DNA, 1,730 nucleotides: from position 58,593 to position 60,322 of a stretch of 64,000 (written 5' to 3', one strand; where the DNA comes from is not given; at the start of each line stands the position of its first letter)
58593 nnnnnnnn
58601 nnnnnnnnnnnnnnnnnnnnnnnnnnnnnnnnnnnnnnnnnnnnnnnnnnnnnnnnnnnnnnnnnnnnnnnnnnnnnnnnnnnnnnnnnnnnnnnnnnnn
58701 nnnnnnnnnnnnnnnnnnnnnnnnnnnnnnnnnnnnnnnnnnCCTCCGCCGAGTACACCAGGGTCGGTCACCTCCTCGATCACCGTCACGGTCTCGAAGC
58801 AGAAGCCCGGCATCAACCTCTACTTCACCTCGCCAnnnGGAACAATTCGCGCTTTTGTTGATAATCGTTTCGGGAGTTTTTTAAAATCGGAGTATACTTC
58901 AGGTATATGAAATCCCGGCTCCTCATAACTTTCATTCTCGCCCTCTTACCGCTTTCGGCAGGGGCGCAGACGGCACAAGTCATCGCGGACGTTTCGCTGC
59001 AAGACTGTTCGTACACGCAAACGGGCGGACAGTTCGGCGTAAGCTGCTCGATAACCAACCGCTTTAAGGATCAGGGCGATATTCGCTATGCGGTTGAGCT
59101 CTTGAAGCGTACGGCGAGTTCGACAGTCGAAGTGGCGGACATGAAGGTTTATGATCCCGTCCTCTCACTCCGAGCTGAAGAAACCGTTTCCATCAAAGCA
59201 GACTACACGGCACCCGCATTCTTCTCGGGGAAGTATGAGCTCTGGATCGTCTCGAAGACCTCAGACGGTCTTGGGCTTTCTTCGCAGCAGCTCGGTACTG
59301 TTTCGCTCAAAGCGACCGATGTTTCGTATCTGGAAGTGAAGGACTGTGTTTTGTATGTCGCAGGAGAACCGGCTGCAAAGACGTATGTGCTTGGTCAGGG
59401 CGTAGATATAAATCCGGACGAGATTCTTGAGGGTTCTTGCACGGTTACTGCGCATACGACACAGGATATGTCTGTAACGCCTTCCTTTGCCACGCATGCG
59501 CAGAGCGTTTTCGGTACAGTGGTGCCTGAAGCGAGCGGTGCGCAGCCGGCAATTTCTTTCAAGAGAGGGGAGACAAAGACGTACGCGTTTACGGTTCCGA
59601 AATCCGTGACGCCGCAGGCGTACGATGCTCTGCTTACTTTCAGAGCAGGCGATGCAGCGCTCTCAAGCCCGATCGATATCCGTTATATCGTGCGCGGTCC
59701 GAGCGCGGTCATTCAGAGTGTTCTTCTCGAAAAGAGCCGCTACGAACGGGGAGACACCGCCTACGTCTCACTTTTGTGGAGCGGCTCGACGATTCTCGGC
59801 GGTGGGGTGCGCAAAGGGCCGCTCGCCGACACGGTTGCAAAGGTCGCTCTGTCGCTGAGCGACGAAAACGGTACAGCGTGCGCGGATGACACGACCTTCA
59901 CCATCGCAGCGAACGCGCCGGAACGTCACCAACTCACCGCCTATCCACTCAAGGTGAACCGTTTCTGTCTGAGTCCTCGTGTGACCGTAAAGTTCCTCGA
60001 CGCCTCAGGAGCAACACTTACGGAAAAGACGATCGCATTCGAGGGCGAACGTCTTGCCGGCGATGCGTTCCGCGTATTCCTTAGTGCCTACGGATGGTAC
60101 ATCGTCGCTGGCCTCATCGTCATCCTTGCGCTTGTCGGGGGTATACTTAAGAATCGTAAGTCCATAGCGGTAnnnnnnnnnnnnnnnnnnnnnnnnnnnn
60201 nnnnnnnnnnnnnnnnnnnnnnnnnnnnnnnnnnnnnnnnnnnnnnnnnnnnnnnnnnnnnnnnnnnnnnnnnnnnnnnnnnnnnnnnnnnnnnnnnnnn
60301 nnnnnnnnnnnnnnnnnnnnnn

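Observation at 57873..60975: Identical C-terminal 18-aa tail on two non-adjacent secreted proteins: candidate sorting or assembly tag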

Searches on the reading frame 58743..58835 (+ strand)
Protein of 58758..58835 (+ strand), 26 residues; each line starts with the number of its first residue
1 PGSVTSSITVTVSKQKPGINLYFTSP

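Call 41: search_protein_representatives(alignment_id=A3)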
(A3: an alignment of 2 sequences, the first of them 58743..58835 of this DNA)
Query: 2 sequences, 31 profile positions. Proteins with E-value up to 0.001 (for the whole library): 9; up to 1e-10: 4; up to 1e-30: 0. The best 9 are listed.
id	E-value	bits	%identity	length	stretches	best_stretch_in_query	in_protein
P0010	1.6e-15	72.7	-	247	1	1-31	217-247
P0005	3.2e-15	71.7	-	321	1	1-31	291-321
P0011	2.4e-13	65.8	-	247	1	1-31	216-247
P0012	9.6e-13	63.8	-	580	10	9-25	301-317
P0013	9.3e-09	51.1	-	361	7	3-16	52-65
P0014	9.7e-08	47.8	-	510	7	15-26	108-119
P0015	2.2e-05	40.3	-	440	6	3-18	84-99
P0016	7.0e-04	35.5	-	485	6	17-28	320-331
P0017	7.0e-04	35.5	-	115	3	1-14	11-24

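Call 43: find_encoding_contigs(protein=P0010, flank=10000, max_places=6)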
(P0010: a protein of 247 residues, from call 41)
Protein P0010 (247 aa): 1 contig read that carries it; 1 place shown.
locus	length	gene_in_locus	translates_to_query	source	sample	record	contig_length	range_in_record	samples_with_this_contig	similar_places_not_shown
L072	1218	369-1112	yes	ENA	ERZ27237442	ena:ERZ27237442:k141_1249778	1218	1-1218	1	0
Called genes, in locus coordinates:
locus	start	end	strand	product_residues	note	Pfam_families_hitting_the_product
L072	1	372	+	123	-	?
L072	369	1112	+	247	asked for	-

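Call 44: find_encoding_contigs(protein=P0011, flank=10000, max_places=6)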
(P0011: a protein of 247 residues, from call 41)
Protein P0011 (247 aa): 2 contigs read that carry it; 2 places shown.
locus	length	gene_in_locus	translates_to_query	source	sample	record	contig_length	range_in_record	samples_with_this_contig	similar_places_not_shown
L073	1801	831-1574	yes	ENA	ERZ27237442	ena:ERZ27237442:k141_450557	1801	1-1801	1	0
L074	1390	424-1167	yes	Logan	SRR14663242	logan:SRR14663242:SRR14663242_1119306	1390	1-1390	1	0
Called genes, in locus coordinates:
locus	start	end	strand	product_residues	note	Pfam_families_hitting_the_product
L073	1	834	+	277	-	?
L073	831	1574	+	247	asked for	-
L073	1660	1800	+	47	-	?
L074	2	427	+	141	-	?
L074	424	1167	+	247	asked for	-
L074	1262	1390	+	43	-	?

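Call 47: search_solved_structures(query=window:58758-58835:+, max_evalue=10, show_alignments=3)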
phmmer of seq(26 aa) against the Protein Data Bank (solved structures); distinct sequences matched with E-value up to 10: 1.
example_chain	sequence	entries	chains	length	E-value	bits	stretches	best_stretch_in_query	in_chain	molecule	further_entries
6ixq_B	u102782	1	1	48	0.76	13.1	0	6-23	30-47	Kinesin-related protein SMY1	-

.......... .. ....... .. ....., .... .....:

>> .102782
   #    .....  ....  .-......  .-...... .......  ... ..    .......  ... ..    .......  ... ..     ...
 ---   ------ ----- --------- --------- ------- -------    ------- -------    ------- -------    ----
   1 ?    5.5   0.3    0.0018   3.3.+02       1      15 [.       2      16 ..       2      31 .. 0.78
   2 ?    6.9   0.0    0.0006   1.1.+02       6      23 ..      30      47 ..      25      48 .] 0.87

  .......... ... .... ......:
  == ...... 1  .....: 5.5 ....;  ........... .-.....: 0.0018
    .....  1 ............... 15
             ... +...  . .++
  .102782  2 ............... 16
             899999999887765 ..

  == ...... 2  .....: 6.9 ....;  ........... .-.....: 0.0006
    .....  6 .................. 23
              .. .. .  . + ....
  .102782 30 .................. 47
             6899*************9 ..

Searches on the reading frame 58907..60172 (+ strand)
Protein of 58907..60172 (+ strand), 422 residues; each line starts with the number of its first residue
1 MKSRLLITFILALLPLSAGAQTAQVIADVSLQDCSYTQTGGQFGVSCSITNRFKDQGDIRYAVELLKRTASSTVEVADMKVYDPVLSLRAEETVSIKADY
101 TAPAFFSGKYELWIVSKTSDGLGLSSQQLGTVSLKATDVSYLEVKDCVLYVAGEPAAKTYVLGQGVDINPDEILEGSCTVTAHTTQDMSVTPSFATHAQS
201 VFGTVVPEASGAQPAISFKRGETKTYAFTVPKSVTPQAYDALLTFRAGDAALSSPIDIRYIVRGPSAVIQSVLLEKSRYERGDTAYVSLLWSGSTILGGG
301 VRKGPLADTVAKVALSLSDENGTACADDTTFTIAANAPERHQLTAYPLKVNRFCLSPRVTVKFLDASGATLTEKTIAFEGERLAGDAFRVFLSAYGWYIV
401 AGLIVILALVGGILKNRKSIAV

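Call 10: search_protein_families(library=pfam, proteins=[window:58907-60172:+], max_evalue=0.1)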
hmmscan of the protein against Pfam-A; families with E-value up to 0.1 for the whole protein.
window:58907-60172:+ (422 aa): 1 family
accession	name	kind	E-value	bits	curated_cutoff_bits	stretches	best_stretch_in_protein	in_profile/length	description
PF06936.16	Selenoprotein_S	-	0.0066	16.8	29.8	1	385-416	26-57/192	Selenoprotein S (SelS)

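Call 11: search_protein_families(library=ncbifam, proteins=[window:58907-60172:+], max_evalue=0.1)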
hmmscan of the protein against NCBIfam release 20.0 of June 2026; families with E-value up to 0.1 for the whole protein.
window:58907-60172:+ (422 aa): 1 family
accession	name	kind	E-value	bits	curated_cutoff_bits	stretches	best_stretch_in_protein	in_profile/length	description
NF041112.1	chap_CsgH_alph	subfamily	0.019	15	35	0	90-137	9-55/91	curli-like amyloid fiber formation chaperone CsgH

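Call 25: find_homologous_proteins(query=A2, max_evalue=0.001)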
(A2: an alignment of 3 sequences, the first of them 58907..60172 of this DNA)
Query A2 (3 sequences) (422 aa, profile of the alignment): 3 proteins with E <= 0.001 among 8000 candidates.
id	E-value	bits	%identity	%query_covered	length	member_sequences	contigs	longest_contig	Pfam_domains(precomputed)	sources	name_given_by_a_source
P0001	1.5e-194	665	100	100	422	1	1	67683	-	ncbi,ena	-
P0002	3.2e-172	591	24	65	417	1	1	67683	-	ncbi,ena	-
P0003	3.3e-141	489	23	65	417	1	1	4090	-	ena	-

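Call 26: find_encoding_contigs(protein=P0003, flank=10000, max_places=6)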
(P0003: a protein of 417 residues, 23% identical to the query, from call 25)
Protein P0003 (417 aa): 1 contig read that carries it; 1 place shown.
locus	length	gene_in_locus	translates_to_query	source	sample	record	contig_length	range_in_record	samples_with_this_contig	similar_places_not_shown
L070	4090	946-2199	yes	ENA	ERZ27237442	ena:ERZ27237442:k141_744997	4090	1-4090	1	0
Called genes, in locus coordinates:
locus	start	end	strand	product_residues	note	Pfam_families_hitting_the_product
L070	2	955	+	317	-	?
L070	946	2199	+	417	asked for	-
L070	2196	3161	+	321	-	-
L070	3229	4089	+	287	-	?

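Call 27: find_encoding_contigs(protein=P0001, flank=10000, max_places=6)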
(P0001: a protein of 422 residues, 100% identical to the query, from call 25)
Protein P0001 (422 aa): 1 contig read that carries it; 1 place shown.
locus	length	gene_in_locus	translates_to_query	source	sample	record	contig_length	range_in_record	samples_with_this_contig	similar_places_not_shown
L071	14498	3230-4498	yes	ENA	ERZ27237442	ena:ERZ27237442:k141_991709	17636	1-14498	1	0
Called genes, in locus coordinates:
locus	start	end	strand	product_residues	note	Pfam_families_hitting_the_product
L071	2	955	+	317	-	?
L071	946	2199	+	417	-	-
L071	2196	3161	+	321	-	-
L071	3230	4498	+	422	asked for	-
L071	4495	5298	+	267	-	-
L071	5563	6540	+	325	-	-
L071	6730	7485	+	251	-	-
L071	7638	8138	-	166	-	PF27765:UCP032817-like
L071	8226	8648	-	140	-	PF00583:Acetyltransf_1, PF13673:Acetyltransf_10 (weak), PF13508:Acetyltransf_7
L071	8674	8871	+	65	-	-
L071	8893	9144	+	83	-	PF01197:Ribosomal_L31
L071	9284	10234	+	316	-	PF03462:PCRF, PF00472:RF-1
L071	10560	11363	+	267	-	PF04107:GCS2 (weak)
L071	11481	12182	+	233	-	PF00117:GATase, PF07722:Peptidase_C26 (weak)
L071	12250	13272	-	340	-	PF00579:tRNA-synt_1b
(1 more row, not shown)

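Call 48: search_solved_structures(query=A2, max_evalue=10, show_alignments=2)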
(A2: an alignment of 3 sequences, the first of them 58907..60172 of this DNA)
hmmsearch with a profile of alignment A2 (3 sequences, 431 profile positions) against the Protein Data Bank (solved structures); distinct sequences matched with E-value up to 10: 0.

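Call 67: predict_structure(alignment_id=A4)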
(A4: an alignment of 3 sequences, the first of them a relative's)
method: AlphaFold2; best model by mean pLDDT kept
length: 422 residues; sequences in the alignment: 3
mean_pLDDT: 55.6   pTM: 0.39
mean pLDDT of the five models: 55.6, 51.5, 49.3, 45.7, 40.5
residues with pLDDT >= 90: 0; 70-90: 101; 50-70: 169; < 50: 152
segments of 3 or more residues with pLDDT < 50: 1-27, 67-85, 101-107, 131-137, 199-208, 263-268, 292-310, 336-343, 375-403, 409-422
pLDDT, mean of each block of 10 residues (from residue 1): 28 28 40 61 63 57 51 35 49 63 48 57 55 50 72 70 56 78 78 63 40 77 82 59 69 60 48 64 72 37 32 76 82 52 63 76 65 44 24 28 47 39 31
secondary structure, 60 per line:
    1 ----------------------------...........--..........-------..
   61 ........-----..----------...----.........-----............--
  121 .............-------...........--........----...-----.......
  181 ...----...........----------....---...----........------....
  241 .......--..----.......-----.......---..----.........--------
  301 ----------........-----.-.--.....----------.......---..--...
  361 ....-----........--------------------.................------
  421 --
elements in order: E29-39 E42-51 E59-68 E86-88 E93-101 E107-118 E121-133 E141-151 E154-161 E166-168 E174-183 E188-198 E209-212 E216-218 E223-230 E237-247 E256-262 E268-274 E284-292 E311-318 E329-333 E344-350 E358-364 E370-377 H398-414

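Call 69: fold_search(model_id=the predicted structure, library=pdb)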
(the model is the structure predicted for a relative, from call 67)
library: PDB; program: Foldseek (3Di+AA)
matches with E <= 10: 1760; with E <= 0.001: 169
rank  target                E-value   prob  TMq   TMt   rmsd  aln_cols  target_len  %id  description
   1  7sqc_T0               4.7e-07  1.00  0.15  0.12  38.7       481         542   11  Ciliary C1 central pair apparatus isolated from Chlamydomonas reinhardtii (released 2022-04-13)
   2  5e53_D                6.6e-07  1.00  0.18  0.23  20.1       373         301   10  Crystal structure of chicken CNTN1 FN1-FN3 domains (released 2016-08-31)
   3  6x3a                  9.8e-07  1.00  0.18  0.23  26.4       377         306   11  Crystal structure of the FN4-FN6 domains of human PTPRD (released 2021-05-26)
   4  7yzx_A                1.1e-06  1.00  0.18  0.09  23.9       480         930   10  ScpA from Streptococcus pyogenes, D783A mutant. (released 2022-08-31)
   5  7sqc_O0               1.3e-06  1.00  0.20  0.10  22.3       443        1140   11  Ciliary C1 central pair apparatus isolated from Chlamydomonas reinhardtii (released 2022-04-13)
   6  4kkp_B                1.6e-06  1.00  0.23  0.34  10.4       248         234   10  Crystal structure of Vibrio cholerae RbmA (crystal form 2) (released 2013-05-22)
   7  7mro                  3.0e-06  1.00  0.17  0.22  19.3       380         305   10  Zebrafish CNTN4 FN1-FN3 domains (released 2022-01-05)
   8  7mrs_A                3.0e-06  1.00  0.17  0.22  19.7       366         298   11  Zebrafish CNTN4 APPb complex (released 2022-01-05)
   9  4kkp_A                3.4e-06  1.00  0.23  0.34  10.5       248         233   11  Crystal structure of Vibrio cholerae RbmA (crystal form 2) (released 2013-05-22)
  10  2q7n_A                3.9e-06  1.00  0.18  0.16  26.1       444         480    9  Crystal structure of Leukemia inhibitory factor in complex with LIF receptor (domains 1-5) (released 2007-07-31)
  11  4be6_A                4.3e-06  1.00  0.23  0.35  10.3       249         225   11  V. cholera biofilm scaffolding protein RbmA (released 2013-12-18)
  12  7v3p_A                4.3e-06  1.00  0.18  0.11  28.2       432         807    7  Cryo-EM structure of the IGF1R/insulin complex (released 2022-08-17)
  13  4be5_A                5.2e-06  1.00  0.22  0.33  10.1       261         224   11  V. cholera biofilm scaffolding protein RbmA (released 2013-12-18)
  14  7mrq                  5.2e-06  1.00  0.18  0.23  22.4       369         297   11  Chicken CNTN4 FN1-FN3 domains with T751A, V752A, Y781A, E786A mutations (released 2022-01-05)
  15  7v3p_B                5.5e-06  1.00  0.18  0.11  26.2       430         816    7  Cryo-EM structure of the IGF1R/insulin complex (released 2022-08-17)
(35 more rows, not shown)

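Call 80: search_protein_families(library=phrogs, proteins=[window:58907-60172:+], max_evalue=0.01)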
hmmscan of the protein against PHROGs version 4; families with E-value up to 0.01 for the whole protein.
window:58907-60172:+ (422 aa): 0 families
